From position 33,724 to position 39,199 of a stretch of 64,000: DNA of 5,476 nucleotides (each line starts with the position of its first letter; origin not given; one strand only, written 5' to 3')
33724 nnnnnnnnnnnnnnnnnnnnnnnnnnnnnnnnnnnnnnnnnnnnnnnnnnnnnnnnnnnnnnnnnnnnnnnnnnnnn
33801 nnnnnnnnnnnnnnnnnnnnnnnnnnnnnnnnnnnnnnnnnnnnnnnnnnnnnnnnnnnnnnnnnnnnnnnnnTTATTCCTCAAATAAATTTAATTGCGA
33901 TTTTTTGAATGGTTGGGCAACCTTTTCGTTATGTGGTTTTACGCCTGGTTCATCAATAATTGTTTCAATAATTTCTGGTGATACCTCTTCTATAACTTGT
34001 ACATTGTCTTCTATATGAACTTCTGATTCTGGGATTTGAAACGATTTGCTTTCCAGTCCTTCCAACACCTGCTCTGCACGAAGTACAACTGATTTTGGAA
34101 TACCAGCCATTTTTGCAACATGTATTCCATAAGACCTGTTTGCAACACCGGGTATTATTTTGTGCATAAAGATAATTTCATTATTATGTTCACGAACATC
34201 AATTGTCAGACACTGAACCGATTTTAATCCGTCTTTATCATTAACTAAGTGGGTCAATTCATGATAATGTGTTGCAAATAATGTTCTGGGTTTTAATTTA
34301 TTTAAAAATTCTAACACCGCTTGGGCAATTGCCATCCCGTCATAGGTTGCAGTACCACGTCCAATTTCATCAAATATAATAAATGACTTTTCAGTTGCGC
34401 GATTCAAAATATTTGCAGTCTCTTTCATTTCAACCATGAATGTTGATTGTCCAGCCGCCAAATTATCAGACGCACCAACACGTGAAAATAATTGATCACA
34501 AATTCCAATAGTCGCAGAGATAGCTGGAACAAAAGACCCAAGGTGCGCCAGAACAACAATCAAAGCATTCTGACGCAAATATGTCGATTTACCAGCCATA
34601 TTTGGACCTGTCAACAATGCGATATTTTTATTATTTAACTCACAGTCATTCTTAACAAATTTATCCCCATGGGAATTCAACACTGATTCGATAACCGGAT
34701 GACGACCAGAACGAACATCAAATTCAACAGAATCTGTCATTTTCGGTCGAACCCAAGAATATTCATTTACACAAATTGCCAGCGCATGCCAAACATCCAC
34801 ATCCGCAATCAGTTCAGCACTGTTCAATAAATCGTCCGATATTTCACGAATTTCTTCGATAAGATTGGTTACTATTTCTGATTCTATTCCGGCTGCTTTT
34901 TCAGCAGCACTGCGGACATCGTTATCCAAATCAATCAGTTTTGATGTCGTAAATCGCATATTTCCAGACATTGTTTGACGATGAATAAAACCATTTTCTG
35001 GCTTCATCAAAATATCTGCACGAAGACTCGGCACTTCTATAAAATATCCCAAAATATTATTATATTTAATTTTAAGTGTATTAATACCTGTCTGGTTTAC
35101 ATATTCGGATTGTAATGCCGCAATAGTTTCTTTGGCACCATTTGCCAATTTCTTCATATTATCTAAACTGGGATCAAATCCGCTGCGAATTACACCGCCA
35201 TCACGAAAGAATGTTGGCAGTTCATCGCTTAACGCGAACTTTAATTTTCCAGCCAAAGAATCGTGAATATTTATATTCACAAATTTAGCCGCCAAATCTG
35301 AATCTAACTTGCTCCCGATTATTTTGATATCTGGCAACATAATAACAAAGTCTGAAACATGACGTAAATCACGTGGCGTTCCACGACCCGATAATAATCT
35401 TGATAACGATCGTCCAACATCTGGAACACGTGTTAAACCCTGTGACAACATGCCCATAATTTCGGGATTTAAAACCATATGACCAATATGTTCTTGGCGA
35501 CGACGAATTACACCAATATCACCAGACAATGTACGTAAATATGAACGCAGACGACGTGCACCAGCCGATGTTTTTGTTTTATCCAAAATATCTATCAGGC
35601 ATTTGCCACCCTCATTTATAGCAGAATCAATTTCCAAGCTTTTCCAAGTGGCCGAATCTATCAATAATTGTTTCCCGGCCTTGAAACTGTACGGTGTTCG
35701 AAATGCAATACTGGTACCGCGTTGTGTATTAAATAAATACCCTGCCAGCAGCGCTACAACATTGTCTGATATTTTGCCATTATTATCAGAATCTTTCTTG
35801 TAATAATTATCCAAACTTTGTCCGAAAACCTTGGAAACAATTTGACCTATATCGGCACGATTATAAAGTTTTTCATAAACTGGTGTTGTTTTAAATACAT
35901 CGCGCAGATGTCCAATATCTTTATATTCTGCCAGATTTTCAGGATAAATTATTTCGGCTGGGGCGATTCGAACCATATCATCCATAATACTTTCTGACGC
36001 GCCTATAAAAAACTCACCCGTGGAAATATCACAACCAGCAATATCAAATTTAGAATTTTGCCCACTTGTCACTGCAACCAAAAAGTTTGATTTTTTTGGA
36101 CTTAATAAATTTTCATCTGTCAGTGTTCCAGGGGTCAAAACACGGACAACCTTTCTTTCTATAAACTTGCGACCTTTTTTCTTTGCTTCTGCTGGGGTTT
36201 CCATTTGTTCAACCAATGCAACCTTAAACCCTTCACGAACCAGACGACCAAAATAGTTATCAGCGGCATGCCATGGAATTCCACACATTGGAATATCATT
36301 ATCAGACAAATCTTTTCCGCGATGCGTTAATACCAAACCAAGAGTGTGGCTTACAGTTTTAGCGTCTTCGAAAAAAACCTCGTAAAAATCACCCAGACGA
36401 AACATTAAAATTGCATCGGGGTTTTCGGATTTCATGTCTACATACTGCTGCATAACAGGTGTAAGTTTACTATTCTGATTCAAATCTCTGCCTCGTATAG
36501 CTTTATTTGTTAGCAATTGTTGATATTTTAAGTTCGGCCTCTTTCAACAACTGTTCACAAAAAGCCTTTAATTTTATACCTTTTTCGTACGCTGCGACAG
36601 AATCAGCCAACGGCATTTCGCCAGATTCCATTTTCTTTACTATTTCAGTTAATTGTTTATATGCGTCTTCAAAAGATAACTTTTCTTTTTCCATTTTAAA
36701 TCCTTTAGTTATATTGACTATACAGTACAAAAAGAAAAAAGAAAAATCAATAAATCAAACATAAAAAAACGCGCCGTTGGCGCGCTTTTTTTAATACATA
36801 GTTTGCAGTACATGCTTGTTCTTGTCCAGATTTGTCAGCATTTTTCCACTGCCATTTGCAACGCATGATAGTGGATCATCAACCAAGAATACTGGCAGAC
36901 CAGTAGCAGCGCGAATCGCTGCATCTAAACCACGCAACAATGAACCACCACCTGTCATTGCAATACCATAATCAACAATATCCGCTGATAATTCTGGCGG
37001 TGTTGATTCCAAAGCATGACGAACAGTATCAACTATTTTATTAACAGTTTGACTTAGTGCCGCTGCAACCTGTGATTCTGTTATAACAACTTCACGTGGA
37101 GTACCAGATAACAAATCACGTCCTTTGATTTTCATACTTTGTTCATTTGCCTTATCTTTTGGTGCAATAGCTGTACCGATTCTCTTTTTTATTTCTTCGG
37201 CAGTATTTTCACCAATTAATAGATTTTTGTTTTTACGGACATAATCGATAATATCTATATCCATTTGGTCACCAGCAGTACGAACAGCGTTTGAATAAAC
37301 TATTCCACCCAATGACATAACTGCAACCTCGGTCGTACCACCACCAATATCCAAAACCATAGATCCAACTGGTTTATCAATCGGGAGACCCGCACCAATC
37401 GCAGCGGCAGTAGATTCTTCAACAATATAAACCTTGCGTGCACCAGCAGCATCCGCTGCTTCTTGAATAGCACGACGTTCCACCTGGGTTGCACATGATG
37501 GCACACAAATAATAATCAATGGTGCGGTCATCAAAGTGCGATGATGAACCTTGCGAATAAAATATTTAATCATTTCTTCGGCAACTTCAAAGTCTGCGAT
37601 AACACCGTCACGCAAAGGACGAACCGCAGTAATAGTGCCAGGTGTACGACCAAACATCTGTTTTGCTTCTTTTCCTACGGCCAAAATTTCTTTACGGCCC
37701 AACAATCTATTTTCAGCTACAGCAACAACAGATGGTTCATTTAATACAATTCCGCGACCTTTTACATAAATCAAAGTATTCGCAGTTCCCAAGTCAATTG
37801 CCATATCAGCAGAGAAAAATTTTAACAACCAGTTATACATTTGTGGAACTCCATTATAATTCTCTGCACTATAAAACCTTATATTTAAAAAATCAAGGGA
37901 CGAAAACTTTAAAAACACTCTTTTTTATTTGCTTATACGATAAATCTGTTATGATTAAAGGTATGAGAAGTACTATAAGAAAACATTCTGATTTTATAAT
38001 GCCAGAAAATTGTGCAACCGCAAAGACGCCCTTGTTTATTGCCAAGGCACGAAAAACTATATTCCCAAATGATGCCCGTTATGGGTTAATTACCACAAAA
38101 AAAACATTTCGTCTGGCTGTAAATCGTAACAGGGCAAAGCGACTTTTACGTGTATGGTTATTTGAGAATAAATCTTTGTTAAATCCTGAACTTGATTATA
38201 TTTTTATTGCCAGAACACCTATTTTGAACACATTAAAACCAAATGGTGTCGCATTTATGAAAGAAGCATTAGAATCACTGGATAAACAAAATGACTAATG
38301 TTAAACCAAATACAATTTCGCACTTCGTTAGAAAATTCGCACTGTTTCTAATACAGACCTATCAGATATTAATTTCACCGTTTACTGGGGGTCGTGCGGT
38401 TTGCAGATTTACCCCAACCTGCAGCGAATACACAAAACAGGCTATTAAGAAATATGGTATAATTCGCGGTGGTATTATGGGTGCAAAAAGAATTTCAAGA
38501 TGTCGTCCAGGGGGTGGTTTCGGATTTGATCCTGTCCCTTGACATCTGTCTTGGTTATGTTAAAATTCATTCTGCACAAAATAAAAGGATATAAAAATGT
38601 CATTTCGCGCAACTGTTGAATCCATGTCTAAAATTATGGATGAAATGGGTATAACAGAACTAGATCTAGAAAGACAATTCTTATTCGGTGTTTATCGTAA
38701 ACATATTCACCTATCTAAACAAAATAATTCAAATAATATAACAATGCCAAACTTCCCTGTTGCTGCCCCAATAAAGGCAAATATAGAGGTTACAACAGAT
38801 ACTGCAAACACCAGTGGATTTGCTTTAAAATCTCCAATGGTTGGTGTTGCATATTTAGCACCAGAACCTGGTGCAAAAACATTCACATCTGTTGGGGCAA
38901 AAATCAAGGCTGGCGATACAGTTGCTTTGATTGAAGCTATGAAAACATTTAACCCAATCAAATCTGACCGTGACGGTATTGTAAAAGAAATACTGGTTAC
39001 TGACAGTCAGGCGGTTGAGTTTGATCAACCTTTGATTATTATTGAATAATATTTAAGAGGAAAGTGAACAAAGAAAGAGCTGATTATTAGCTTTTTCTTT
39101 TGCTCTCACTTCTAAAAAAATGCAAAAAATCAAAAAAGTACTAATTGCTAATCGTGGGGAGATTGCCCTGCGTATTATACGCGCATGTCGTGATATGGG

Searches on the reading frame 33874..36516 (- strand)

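Call 50: search_protein_families(library=pfam, proteins=[window:33874-36516:-], max_evalue=0.001)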
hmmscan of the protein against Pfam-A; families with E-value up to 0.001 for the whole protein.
window:33874-36516:- (880 aa): 5 families
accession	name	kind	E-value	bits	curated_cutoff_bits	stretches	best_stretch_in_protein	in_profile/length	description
PF00488.27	MutS_V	-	8.1e-81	270.9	30.2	1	634-822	2-188/188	MutS domain V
PF01624.25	MutS_I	-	6.3e-41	139.6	20.6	1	19-135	1-112/113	MutS domain I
PF05192.23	MutS_III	-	1.9e-27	97.3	34.1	1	289-580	1-194/194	MutS domain III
PF05190.23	MutS_IV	-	1.6e-19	70.4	22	1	446-539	1-91/92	MutS family domain IV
PF05188.22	MutS_II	-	6.5e-07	30.2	25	1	144-212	1-74/133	MutS domain II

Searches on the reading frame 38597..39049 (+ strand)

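Call 50: search_protein_families(library=pfam, proteins=[window:38597-39049:+], max_evalue=0.001)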
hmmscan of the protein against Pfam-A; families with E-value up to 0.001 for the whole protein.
window:38597-39049:+ (150 aa): 1 family
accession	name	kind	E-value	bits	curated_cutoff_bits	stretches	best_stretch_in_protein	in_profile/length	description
PF00364.28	Biotin_lipoyl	-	8e-18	64.5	22.1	1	77-149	3-73/73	Biotin-requiring enzyme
